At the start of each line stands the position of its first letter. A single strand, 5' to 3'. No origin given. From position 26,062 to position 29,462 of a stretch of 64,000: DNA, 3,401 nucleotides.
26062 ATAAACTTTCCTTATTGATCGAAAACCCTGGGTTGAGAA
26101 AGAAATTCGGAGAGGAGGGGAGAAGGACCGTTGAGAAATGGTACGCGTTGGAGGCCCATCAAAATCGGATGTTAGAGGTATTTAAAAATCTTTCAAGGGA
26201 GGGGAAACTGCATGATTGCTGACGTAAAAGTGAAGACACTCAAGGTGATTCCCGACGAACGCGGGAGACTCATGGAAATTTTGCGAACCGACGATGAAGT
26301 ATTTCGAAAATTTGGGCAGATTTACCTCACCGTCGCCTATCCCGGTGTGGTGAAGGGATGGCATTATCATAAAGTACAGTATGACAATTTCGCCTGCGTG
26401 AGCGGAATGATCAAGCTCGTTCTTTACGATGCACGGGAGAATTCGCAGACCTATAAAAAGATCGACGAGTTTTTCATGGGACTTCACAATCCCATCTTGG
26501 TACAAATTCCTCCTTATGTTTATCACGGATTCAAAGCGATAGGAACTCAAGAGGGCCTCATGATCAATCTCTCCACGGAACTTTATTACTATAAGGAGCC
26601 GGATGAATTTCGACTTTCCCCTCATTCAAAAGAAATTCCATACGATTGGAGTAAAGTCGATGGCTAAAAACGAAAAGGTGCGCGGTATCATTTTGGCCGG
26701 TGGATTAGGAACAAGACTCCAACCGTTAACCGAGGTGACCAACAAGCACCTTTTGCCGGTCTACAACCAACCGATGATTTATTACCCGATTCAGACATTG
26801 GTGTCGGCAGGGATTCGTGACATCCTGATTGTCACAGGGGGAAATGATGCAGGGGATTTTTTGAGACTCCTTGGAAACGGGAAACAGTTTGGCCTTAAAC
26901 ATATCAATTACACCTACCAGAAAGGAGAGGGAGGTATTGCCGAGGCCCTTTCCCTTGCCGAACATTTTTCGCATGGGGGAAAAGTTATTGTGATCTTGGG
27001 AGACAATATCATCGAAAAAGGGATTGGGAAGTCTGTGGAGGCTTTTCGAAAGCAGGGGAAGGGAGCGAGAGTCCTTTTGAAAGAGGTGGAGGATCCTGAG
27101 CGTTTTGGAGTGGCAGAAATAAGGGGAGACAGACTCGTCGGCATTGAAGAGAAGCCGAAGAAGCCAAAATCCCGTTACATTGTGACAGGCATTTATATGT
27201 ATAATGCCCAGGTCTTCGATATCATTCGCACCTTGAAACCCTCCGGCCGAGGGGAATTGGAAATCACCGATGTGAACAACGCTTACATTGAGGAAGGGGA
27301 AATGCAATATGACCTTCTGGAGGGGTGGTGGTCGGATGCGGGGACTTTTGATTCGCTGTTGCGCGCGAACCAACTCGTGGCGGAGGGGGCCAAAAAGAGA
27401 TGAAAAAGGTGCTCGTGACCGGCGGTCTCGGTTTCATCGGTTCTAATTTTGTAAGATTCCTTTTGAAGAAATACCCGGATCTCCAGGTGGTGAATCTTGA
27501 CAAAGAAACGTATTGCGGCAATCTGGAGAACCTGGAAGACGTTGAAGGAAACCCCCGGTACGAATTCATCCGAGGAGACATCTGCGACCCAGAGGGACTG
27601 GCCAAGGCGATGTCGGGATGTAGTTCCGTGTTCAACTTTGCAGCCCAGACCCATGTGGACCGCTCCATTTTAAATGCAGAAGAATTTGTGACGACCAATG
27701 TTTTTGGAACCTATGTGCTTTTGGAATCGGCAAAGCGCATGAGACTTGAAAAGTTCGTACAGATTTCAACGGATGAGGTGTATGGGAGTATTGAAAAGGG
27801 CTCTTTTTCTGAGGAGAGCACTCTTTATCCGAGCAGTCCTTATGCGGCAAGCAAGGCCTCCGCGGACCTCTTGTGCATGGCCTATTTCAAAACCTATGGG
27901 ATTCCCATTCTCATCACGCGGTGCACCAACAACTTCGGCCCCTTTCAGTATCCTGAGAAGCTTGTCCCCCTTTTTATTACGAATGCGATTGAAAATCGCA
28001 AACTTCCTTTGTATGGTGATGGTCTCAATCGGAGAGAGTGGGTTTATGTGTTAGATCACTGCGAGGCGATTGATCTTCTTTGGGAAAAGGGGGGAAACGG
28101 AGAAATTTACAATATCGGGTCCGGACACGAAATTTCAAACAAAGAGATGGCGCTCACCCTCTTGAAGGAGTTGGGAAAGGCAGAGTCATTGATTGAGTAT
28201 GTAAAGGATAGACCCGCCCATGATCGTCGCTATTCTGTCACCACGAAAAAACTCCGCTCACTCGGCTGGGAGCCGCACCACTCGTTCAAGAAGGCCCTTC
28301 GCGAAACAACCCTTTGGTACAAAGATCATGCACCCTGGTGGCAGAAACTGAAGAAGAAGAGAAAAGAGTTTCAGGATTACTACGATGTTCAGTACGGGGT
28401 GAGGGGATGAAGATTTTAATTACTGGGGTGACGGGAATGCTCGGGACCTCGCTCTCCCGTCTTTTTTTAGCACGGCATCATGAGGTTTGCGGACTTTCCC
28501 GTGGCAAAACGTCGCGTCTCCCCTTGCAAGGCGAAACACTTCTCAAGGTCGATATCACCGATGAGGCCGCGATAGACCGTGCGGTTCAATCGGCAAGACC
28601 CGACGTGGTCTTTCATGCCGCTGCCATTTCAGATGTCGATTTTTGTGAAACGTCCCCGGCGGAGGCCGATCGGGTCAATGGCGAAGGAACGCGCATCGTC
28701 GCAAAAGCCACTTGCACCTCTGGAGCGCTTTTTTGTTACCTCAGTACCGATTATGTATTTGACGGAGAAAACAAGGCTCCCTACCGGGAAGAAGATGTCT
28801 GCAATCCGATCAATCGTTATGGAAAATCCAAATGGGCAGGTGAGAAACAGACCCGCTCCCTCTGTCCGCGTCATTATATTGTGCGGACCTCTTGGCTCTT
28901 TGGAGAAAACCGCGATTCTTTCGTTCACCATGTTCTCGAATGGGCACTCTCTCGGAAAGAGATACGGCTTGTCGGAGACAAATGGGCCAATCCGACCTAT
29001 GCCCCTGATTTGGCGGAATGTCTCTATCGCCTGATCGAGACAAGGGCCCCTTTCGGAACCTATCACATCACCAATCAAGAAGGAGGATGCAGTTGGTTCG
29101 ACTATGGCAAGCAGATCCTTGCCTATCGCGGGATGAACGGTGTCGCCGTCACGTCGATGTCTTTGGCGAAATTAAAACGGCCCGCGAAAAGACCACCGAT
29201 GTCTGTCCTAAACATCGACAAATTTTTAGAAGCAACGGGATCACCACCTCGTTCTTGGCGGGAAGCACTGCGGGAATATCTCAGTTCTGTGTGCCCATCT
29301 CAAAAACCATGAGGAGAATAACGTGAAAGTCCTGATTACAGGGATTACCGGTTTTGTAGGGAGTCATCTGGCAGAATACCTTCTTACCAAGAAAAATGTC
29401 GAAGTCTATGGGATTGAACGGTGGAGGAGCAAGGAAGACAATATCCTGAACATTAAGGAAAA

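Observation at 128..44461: About 44-kb single-strand glycan biosynthesis super-cluster predicting a heavily decorated heteropolysaccharide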

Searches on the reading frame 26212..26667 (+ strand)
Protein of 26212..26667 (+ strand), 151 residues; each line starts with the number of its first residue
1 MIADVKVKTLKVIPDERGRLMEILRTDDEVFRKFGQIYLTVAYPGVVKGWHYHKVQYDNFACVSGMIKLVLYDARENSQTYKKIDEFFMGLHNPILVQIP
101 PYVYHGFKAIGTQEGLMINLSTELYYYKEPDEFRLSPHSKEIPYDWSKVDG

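Call 5: search_protein_families(library=pfam, proteins=[window:26212-26667:+])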
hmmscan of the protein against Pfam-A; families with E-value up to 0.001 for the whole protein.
window:26212-26667:+ (151 aa): 3 families
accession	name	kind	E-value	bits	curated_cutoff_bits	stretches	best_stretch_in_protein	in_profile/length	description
PF00908.23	dTDP_sugar_isom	-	1.5e-15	57.7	27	1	2-146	4-152/168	dTDP-4-dehydrorhamnose 3,5-epimerase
PF14667.12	Polysacc_synt_C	-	8.1e-14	52.1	28.7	1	15-133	3-111/111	Polysaccharide biosynthesis C-terminal domain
PF05523.17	FdtA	-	2e-06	28.1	23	1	4-92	2-88/131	WxcM-like, C-terminal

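Call 17: search_protein_families(library=ncbifam, proteins=[window:26212-26667:+], max_evalue=0.00001)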
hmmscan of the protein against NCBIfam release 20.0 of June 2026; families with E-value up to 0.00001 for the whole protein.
window:26212-26667:+ (151 aa): 2 families
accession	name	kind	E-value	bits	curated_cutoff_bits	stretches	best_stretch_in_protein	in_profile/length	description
TIGR01221.1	rmlC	equivalog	7.8e-10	38.8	155.75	1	2-147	7-155/176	dTDP-4-dehydrorhamnose 3,5-epimerase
NF047837.1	UDPAcbARedWbcJ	equivalog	8.7e-08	31.5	500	1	13-135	254-366/372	UDP-2-acetamido-2,6-beta-L-arabino-hexul-4-ose reductase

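Call 53: search_solved_structures(query=window:26212-26667:+, max_evalue=0.001)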
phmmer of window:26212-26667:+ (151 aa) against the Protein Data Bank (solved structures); distinct sequences matched with E-value up to 0.001: 20.
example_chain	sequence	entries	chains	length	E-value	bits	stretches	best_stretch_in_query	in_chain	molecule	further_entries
3ejk_A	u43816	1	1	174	4.5e-20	75.6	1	6-150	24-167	dTDP Sugar Isomerase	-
2b9u_A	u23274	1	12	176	9e-09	38.9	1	10-124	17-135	hypothetical dTDP-4-dehydrorhamnose 3,5-epimerase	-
1wlt_A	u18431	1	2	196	1.2e-08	38.6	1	10-124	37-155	176aa long hypothetical dTDP-4-dehydrorhamnose 3,5-epimerase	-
7ang_A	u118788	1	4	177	1.3e-07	35.2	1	43-147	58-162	Thymidine diphospho-4-keto-rhamnose 3,5-epimerase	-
7an4_A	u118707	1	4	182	1.4e-07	35.1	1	43-147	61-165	Thymidine diphospho-4-keto-rhamnose 3,5-epimerase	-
8dco_A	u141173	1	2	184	1.5e-07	34.9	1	43-147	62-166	GDP-D-glycero-4-keto-D-lyxo-heptose-3,5-epimerase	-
8db5_A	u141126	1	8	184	1.6e-07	34.9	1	43-147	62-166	GDP-D-glycero-4-keto-d-lyxo-heptose-3,5-epimerase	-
7m14_A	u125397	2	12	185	4.1e-07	33.5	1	43-147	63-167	Thymidine diphospho-4-keto-rhamnose 3,5-epimerase | GDP-D-glycero-L-gluco-heptose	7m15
4yrd_A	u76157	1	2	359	2.4e-05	27.8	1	14-135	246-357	Capsular polysaccharide synthesis enzyme Cap5F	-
2zkl_A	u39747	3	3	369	2.6e-05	27.7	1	14-135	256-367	Capsular polysaccharide synthesis enzyme Cap5F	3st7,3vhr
1pm7_A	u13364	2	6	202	3e-05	27.5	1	35-151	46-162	RFBC | DTDP-4-DEHYDRORHAMNOSE 3,5-EPIMERASE RMLC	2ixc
6c46_A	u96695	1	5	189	3.9e-05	27.1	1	34-147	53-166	dTDP-4-dehydrorhamnose 3,5-epimerase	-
1upi_A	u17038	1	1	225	4e-05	27.1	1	35-151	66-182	DTDP-4-DEHYDRORHAMNOSE 3,5-EPIMERASE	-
7ani_A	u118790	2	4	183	8e-05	26.1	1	45-147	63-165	Thymidine diphospho-4-keto-rhamnose 3,5-epimerase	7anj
8dcl_A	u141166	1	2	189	8.6e-05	26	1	45-147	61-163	GDP-D-glycero-4-keto-D-lyxo-heptose-3-epimerase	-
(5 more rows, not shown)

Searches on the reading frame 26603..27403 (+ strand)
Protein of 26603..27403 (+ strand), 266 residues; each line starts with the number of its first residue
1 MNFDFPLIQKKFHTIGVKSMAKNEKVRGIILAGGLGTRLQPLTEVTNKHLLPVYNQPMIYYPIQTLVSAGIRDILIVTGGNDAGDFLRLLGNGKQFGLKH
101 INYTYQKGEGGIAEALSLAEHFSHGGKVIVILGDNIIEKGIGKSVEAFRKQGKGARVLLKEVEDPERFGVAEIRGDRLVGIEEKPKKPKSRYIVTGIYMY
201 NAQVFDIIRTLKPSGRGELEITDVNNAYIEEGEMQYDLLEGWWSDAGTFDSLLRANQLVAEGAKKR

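Call 5: search_protein_families(library=pfam, proteins=[window:26603-27403:+])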
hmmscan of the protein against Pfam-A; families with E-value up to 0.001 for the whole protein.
window:26603-27403:+ (266 aa): 2 families
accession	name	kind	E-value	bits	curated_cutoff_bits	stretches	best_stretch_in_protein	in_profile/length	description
PF00483.29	NTP_transferase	-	1e-59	202.5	21.2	1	28-260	2-243/245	Nucleotidyl transferase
PF12804.13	NTP_transf_3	-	1e-09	39.2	27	1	28-136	1-97/160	MobA-like NTP transferase domain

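Call 17: search_protein_families(library=ncbifam, proteins=[window:26660-27403:+], max_evalue=0.00001)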
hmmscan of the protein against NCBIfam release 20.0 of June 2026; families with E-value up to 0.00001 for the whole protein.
window:26660-27403:+ (247 aa): 27 families (the best 25 are shown)
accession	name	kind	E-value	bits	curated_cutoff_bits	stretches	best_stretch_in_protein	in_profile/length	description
TIGR01207.1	rmlA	equivalog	2.9e-75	253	360.65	1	8-241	1-237/286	glucose-1-phosphate thymidylyltransferase RfbA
TIGR01208.1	rmlA_long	equivalog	9.2e-72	241.9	320.25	1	9-246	2-240/353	glucose-1-phosphate thymidylyltransferase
NF012024.0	PRK15480.1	equivalog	4.6e-64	216.3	588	1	8-241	5-241/292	glucose-1-phosphate thymidylyltransferase RfbA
TIGR03992.1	Arch_glmU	subfamily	2.6e-48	164.9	292.1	1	9-243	3-230/393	bifunctional sugar-1-phosphate nucleotidylyltransferase/acetyltransferase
NF041313.1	UDPGP_AglF_Halo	equivalog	3.2e-38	131.5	400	1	8-238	2-232/234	UTP--glucose-1-phosphate uridylyltransferase AglF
NF041173.1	Sug_nt_acttase_Thmprot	equivalog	4.4e-32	111.5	600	1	8-244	2-231/405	bifunctional sugar-1-phosphate nucleotidylyltransferase/acetyltransferase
TIGR01099.1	galU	equivalog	6.1e-26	91.5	326.8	2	80-233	94-258/261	UTP--glucose-1-phosphate uridylyltransferase GalU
NF052502.1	man1P_GTase_Rv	exception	4e-22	78.5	440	1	9-240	3-230/352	mannose-1-phosphate guanylyltransferase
NF045761.1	NAMPUrTaseMurU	equivalog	4.7e-21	75.7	250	1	8-238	2-225/226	N-acetylmuramate alpha-1-phosphate uridylyltransferase MurU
TIGR02623.1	G1P_cyt_trans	equivalog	2e-15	57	300.25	1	101-229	114-234/255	glucose-1-phosphate cytidylyltransferase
NF003670.0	PRK05293.1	equivalog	2e-15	56.6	470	1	5-238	3-256/382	glucose-1-phosphate adenylyltransferase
NF009928.0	PRK13389.1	equivalog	1.9e-14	53.5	548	1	3-60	4-62/302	UTP--glucose-1-phosphate uridylyltransferase GalU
TIGR02091.1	glgC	equivalog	5.3e-13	48.8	424.9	1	106-237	113-256/364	glucose-1-phosphate adenylyltransferase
NF010934.1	PRK14354.1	equivalog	9.1e-12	44.2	450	1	10-214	3-207/447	bifunctional UDP-N-acetylglucosamine diphosphorylase/glucosamine-1-phosphate N-acetyltransferase GlmU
NF007516.0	PRK10122.1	equivalog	1.7e-11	43.8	534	1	7-60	4-57/297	UTP--glucose-1-phosphate uridylyltransferase GalF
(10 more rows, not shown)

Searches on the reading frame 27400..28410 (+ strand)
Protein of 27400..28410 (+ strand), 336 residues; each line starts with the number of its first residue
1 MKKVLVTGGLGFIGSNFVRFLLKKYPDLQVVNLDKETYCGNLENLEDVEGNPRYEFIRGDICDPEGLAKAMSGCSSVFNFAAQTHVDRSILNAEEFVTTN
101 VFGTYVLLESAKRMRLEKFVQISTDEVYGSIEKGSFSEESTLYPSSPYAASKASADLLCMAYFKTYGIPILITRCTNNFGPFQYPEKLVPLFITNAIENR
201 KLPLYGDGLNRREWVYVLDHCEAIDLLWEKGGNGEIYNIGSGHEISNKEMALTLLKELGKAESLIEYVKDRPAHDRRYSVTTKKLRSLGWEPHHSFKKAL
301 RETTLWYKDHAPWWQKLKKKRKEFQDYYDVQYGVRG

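Call 5: search_protein_families(library=pfam, proteins=[window:27400-28410:+])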
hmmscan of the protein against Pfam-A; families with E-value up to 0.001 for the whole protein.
window:27400-28410:+ (336 aa): 8 families
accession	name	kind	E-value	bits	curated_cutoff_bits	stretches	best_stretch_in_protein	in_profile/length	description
PF16363.11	GDP_Man_Dehyd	-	1.5e-76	258.5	27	1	5-303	1-332/332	GDP-mannose 4,6 dehydratase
PF01370.27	Epimerase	-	1.2e-62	212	20.9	1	4-240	1-240/240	NAD dependent epimerase/dehydratase family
PF01073.25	3Beta_HSD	-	6.2e-19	68.5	22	1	5-217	1-218/280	3-beta hydroxysteroid dehydrogenase/isomerase family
PF02719.21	Polysacc_synt_2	-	2.4e-18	66.8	20.2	1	4-259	1-248/293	Polysaccharide biosynthesis protein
PF04321.23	RmlD_sub_bind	-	2.2e-14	53.6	27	1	3-302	2-280/287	RmlD substrate binding domain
PF07993.18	NAD_binding_4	-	3e-13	50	20.1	1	6-176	1-205/258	Male sterility protein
PF13460.12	NAD_binding_10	-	1.5e-08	35.1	27.2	1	8-156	1-128/184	NAD(P)H-binding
PF05368.20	NmrA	-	0.00022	21.4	27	0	2-83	3-81/298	NmrA-like family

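Call 17: search_protein_families(library=ncbifam, proteins=[window:27400-28410:+], max_evalue=0.00001)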
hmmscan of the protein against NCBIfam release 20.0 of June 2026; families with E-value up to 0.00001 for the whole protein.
window:27400-28410:+ (336 aa): 27 families (the best 25 are shown)
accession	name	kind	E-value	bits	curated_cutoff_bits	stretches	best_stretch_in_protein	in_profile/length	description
TIGR01181.1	dTDP_gluc_dehyt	equivalog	8.3e-130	432.5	365.1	1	3-317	1-321/321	dTDP-glucose 4,6-dehydratase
NF007490.0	PRK10084.1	subfamily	2.8e-88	296.3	649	1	3-320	2-347/361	dTDP-glucose 4,6-dehydratase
NF007582.0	PRK10217.1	equivalog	4.6e-83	279.2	698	1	1-318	1-342/355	dTDP-glucose 4,6-dehydratase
TIGR04180.1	EDH_00030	hypoth_equivalog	1.9e-47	161.8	475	1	4-293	1-295/297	NAD-dependent 4,6-dehydratase LegB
TIGR01179.1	galE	equivalog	1.4e-31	109.6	262.3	1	3-309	1-327/332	UDP-glucose 4-epimerase GalE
TIGR02622.1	CDP_4_6_dhtase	equivalog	4.3e-28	98.5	278.45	1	2-310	5-333/352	CDP-glucose 4,6-dehydratase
TIGR03466.1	HpnA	hypoth_equivalog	1.5e-23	83.2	367.65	1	3-250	2-238/327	hopanoid-associated sugar epimerase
TIGR02197.1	heptose_epim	equivalog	2.8e-19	69.4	274.6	1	4-282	1-283/316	ADP-glyceromanno-heptose 6-epimerase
TIGR01472.1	gmd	equivalog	4.8e-18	65.5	415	1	2-257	1-267/342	GDP-mannose 4,6-dehydratase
NF011728.1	PRK15181.1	equivalog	2.1e-17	63.2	760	1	2-310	16-340/348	Vi polysaccharide biosynthesis UDP-N-acetylglucosaminuronic acid C-4 epimerase TviC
NF047922.1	GDPFucSynFcl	equivalog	4.5e-17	62.5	500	1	2-310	3-304/308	GDP-L-fucose synthase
NF007956.0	PRK10675.1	subfamily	6e-17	61.8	394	1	3-310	2-332/338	UDP-glucose 4-epimerase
NF042422.1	oxyalk_red_OleD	equivalog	6.2e-16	58.7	580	1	3-261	2-253/329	2-alkyl-3-oxoalkanoate reductase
NF008872.0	PRK11908.1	equivalog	5.7e-15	55.2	294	1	1-311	1-339/349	bifunctional UDP-4-keto-pentose/UDP-xylose synthase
NF042423.1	oxyalk_red_Shew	equivalog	1.9e-14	53.5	580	1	2-208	9-201/331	2-alkyl-3-oxoalkanoate reductase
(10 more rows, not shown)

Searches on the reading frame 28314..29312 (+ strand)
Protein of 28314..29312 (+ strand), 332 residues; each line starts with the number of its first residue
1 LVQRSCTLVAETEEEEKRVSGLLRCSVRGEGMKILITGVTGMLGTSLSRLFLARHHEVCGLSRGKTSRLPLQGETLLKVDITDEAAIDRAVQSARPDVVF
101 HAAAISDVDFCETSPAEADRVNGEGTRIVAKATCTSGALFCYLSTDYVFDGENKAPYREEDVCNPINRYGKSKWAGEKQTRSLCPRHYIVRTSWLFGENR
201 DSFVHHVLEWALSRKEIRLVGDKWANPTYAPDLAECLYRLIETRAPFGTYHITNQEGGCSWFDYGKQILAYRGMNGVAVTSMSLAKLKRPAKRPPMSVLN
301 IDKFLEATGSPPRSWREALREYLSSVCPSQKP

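Call 5: search_protein_families(library=pfam, proteins=[window:28314-29312:+])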
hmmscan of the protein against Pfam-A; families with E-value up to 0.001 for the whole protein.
window:28314-29312:+ (332 aa): 8 families
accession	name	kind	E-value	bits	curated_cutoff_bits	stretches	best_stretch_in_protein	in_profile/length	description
PF04321.23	RmlD_sub_bind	-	3.1e-85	286.2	27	1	32-325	1-284/287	RmlD substrate binding domain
PF01370.27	Epimerase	-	7.6e-34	117.6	20.9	1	34-245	1-229/240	NAD dependent epimerase/dehydratase family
PF16363.11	GDP_Man_Dehyd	-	2.4e-19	70.4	27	1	35-183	1-167/332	GDP-mannose 4,6 dehydratase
PF02719.21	Polysacc_synt_2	-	2.7e-12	46.9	20.2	1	34-180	1-149/293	Polysaccharide biosynthesis protein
PF01073.25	3Beta_HSD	-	5.9e-10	39.1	22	1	35-179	1-156/280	3-beta hydroxysteroid dehydrogenase/isomerase family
PF07993.18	NAD_binding_4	-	2.2e-07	30.7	20.1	1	94-197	87-209/258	Male sterility protein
PF05368.20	NmrA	-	1.4e-05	25.3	27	1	33-102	4-76/298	NmrA-like family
PF13460.12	NAD_binding_10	-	2e-05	24.9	27.2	1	38-138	1-90/184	NAD(P)H-binding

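Call 17: search_protein_families(library=ncbifam, proteins=[window:28407-29312:+], max_evalue=0.00001)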
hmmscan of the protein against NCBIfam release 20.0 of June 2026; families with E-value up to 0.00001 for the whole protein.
window:28407-29312:+ (301 aa): 15 families
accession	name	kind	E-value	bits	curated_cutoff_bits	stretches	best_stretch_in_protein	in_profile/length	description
TIGR01214.1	rmlD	equivalog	7.3e-80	268.1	224.05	1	2-294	1-284/285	dTDP-4-dehydrorhamnose reductase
NF007440.0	PRK09987.1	equivalog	6.2e-42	143.9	308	1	1-279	1-277/299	dTDP-4-dehydrorhamnose reductase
TIGR01179.1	galE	equivalog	3.2e-15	55.8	262.3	1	2-147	1-154/332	UDP-glucose 4-epimerase GalE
NF042423.1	oxyalk_red_Shew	equivalog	2.6e-14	53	580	1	2-192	10-201/331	2-alkyl-3-oxoalkanoate reductase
NF058621.1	DiazavRedAvaA7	equivalog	3.2e-12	46.7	400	1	1-107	1-106/304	3-diazoavenalumate denitrifying reductase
NF004520.0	PRK05865.1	equivalog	8.9e-12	43.7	1509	1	1-177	1-141/854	sugar epimerase family protein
TIGR01181.1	dTDP_gluc_dehyt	equivalog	9.7e-12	44.6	365.1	1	2-152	1-165/321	dTDP-glucose 4,6-dehydratase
NF042422.1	oxyalk_red_OleD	equivalog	1.1e-11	44.7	580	1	1-117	1-113/329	2-alkyl-3-oxoalkanoate reductase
TIGR02622.1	CDP_4_6_dhtase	equivalog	4.9e-11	42.3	278.45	1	2-148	6-164/352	CDP-glucose 4,6-dehydratase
TIGR03466.1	HpnA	hypoth_equivalog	2.7e-10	39.6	367.65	1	1-153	1-156/327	hopanoid-associated sugar epimerase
TIGR03589.1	PseB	equivalog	1.4e-08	34.1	407.75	1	2-147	6-144/324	UDP-N-acetylglucosamine 4,6-dehydratase (inverting)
NF043036.1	ErythonDh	equivalog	8.7e-08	31.7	325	1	1-146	1-157/321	D-erythronate dehydrogenase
TIGR02197.1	heptose_epim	equivalog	1.3e-07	31.1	274.6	1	3-144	1-144/316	ADP-glyceromanno-heptose 6-epimerase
NF007490.0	PRK10084.1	subfamily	6.1e-07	28.7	649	1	1-102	1-111/361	dTDP-glucose 4,6-dehydratase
TIGR01746.1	Thioester-redct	subfamily_domain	9.8e-07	28.3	213.35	0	65-152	89-180/371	thioester reductase domain-containing protein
